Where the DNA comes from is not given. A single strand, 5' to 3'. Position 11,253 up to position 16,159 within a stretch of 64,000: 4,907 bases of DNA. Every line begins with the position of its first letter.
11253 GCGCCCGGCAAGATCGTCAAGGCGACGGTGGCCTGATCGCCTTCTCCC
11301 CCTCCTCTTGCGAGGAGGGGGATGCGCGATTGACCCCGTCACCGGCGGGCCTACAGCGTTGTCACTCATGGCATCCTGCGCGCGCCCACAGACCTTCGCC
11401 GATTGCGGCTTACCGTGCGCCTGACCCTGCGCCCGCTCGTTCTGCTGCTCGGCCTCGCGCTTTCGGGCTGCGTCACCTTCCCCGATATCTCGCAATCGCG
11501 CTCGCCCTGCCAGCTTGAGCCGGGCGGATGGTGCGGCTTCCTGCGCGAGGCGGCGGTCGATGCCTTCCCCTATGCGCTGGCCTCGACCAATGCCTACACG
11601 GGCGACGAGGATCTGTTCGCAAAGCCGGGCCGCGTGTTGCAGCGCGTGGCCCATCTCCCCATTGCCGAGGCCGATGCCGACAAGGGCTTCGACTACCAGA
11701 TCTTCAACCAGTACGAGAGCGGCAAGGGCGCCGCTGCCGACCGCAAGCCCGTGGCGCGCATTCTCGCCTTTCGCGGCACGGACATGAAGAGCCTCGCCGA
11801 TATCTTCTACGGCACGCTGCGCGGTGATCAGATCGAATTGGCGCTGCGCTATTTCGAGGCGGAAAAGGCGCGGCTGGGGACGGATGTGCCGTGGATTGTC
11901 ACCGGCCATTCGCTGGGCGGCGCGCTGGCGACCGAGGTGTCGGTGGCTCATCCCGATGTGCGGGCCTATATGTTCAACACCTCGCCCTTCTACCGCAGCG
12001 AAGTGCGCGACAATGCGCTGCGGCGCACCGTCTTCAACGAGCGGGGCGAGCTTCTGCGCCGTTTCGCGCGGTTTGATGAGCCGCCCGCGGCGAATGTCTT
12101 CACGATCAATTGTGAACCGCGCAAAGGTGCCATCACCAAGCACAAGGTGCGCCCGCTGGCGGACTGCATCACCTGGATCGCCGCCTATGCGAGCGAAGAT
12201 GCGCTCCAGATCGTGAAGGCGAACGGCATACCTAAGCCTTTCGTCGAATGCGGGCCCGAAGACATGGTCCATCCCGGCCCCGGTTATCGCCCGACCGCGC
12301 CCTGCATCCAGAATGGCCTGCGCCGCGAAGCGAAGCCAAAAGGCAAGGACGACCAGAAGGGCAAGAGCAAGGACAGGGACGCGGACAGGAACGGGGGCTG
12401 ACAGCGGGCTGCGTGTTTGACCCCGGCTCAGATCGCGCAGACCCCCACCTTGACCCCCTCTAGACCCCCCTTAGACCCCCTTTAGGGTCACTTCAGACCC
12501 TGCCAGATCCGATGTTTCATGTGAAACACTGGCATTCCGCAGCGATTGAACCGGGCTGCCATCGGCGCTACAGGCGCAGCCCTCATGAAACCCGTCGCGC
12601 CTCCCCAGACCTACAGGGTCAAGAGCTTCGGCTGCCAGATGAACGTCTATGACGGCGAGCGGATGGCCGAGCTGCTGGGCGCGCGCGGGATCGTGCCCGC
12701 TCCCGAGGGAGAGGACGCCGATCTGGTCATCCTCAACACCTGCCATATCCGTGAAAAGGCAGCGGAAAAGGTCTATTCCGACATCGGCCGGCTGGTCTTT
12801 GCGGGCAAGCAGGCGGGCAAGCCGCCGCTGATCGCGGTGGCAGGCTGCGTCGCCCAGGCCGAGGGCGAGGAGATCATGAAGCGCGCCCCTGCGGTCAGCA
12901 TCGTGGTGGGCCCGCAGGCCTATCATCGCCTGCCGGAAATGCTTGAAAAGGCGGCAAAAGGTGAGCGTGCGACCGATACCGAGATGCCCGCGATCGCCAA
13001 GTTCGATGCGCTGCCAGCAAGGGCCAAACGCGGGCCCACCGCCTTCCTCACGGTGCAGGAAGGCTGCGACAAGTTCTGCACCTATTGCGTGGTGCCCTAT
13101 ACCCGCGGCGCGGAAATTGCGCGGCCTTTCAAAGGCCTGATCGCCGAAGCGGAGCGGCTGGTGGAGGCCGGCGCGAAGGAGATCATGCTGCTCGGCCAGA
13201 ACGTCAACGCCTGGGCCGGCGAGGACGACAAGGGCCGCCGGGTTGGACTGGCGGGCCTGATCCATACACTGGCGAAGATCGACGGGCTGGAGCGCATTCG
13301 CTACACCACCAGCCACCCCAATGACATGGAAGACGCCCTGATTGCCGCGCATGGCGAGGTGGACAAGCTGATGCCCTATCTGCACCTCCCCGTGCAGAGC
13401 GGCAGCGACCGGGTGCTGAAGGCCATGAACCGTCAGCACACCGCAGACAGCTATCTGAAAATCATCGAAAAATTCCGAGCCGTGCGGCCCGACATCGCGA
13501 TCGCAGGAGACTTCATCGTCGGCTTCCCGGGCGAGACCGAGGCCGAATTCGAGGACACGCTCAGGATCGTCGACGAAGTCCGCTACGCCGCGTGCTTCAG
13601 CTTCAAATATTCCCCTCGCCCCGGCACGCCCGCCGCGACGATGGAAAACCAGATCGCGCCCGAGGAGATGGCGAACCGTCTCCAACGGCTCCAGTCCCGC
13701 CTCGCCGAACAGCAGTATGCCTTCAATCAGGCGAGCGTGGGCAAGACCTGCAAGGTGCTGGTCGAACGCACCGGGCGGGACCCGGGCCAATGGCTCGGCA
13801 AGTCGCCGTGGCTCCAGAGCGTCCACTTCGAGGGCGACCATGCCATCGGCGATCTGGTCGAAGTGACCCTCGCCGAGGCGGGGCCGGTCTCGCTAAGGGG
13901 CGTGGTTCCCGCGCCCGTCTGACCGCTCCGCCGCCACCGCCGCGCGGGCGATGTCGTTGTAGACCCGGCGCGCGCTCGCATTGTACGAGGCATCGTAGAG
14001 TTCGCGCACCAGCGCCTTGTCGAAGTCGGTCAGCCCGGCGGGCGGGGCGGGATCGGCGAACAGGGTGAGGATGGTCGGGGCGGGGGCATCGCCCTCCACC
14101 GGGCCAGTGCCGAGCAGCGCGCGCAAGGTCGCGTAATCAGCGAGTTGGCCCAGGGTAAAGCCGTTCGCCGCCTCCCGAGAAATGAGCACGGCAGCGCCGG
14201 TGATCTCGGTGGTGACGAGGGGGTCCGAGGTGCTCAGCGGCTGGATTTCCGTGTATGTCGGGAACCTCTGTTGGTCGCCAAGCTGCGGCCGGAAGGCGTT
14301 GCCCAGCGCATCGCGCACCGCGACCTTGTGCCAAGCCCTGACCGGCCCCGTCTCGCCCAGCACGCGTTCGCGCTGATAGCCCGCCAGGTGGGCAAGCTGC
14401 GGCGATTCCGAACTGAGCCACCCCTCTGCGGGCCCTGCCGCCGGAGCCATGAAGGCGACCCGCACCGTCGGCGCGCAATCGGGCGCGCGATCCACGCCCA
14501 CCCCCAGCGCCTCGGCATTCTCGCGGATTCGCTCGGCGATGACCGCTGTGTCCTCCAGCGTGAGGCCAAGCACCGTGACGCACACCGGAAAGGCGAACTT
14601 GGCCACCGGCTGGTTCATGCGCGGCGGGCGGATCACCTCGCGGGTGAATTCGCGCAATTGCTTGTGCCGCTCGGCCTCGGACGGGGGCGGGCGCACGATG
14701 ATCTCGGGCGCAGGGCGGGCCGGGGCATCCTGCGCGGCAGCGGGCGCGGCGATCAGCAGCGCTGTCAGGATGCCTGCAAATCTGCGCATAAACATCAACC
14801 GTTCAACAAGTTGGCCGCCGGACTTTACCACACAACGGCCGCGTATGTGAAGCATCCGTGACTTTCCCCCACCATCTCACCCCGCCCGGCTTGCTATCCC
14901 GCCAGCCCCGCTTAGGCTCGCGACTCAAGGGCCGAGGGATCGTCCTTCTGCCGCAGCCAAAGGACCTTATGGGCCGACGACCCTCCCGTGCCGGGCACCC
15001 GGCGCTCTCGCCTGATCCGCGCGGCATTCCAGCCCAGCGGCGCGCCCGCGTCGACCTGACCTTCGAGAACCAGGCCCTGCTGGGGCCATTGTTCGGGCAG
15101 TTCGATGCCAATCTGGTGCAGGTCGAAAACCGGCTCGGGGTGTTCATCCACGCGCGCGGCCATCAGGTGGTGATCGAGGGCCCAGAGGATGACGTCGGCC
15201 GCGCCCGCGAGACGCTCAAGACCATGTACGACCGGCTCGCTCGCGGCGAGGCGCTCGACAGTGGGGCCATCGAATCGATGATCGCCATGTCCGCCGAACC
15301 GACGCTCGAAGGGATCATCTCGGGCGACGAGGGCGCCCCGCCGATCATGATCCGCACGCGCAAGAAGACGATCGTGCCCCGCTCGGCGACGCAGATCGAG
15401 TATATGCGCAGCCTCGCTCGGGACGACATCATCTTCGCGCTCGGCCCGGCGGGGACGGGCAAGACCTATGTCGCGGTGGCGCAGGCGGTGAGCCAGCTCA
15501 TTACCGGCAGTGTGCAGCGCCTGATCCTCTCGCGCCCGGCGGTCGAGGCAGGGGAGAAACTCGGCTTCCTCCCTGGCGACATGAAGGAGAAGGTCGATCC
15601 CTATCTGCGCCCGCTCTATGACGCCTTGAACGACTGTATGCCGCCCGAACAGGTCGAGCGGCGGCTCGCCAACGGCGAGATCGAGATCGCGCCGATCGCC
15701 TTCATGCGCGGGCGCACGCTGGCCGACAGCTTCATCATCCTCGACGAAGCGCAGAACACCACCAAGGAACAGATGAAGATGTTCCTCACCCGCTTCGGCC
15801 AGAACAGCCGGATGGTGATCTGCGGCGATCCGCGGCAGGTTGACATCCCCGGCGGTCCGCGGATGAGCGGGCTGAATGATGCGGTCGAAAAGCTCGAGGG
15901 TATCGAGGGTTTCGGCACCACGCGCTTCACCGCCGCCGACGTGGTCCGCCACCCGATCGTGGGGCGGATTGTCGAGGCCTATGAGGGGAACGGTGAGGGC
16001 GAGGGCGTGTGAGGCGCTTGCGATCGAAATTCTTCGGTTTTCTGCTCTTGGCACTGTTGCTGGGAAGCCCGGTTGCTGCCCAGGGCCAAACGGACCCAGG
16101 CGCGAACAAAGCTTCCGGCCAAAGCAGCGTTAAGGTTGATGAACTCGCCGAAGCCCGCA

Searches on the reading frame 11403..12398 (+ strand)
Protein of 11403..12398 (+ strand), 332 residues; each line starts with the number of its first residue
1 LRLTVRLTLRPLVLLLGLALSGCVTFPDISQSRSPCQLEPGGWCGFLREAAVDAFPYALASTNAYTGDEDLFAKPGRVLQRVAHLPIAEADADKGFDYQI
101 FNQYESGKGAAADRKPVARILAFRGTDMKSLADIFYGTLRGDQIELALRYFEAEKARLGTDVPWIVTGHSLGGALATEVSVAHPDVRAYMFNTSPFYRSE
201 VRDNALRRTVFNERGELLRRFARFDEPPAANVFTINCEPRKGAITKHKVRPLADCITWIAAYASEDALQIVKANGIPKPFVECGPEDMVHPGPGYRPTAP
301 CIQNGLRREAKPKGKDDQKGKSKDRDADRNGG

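Call 11: search_protein_families(library=pfam, proteins=[window:11403-12398:+])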
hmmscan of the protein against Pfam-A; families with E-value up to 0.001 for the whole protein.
window:11403-12398:+ (332 aa): 0 families

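Call 15: search_protein_families(library=ncbifam, proteins=[window:11403-12398:+])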
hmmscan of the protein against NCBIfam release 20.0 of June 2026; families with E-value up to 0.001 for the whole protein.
window:11403-12398:+ (332 aa): 1 family
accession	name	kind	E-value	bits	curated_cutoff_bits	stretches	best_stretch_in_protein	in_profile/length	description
NF047388.1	SA1320_fam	subfamily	4.6e-11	41.9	230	1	120-203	4-92/644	SA1320 family protein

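Call 95: search_protein_families(library=pfam, proteins=[window:11403-12398:+], max_evalue=1)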
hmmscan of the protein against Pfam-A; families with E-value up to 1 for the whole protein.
window:11403-12398:+ (332 aa): 8 families
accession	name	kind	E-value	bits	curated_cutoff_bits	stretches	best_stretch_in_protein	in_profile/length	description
PF12697.13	Abhydrolase_6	-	0.0017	19.5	26.3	1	153-222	63-121/217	Alpha/beta hydrolase family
PF12146.15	Hydrolase_4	-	0.0023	17.7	27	1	161-202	75-116/239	Serine aminopeptidase, S33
PF01764.32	Lipase_3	-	0.0029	17.9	22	1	161-177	62-78/140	Lipase (class 3)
PF00975.26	Thioesterase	-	0.0071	17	26.4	1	145-180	50-84/226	Thioesterase domain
PF00561.26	Abhydrolase_1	-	0.011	15.9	25.8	1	147-213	55-123/245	alpha/beta hydrolase fold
PF12695.13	Abhydrolase_5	-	0.014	15.6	27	1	162-194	56-89/164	Alpha/beta hydrolase family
PF20408.4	Abhydrolase_11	-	0.036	14.3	27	1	148-200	61-113/193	Alpha/beta hydrolase domain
PF05577.18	Peptidase_S28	-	0.26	10.5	25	1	154-186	105-137/434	Serine carboxypeptidase S28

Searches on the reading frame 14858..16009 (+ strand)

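Call 11: search_protein_families(library=pfam, proteins=[window:14858-16009:+])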
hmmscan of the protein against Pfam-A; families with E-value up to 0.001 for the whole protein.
window:14858-16009:+ (384 aa): 4 families
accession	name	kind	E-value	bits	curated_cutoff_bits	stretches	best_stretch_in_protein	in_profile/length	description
PF02562.22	PhoH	-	3.1e-90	301.6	27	1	172-376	2-205/205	PhoH-like protein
PF13604.12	AAA_30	-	9.5e-08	32.4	27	1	177-328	4-128/191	AAA domain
PF13245.12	AAA_19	-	8.3e-06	26.5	25.1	1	181-328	3-129/134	AAA domain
PF00580.27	UvrD-helicase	-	0.00024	21.3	23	0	292-327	215-250/271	UvrD/REP helicase N-terminal domain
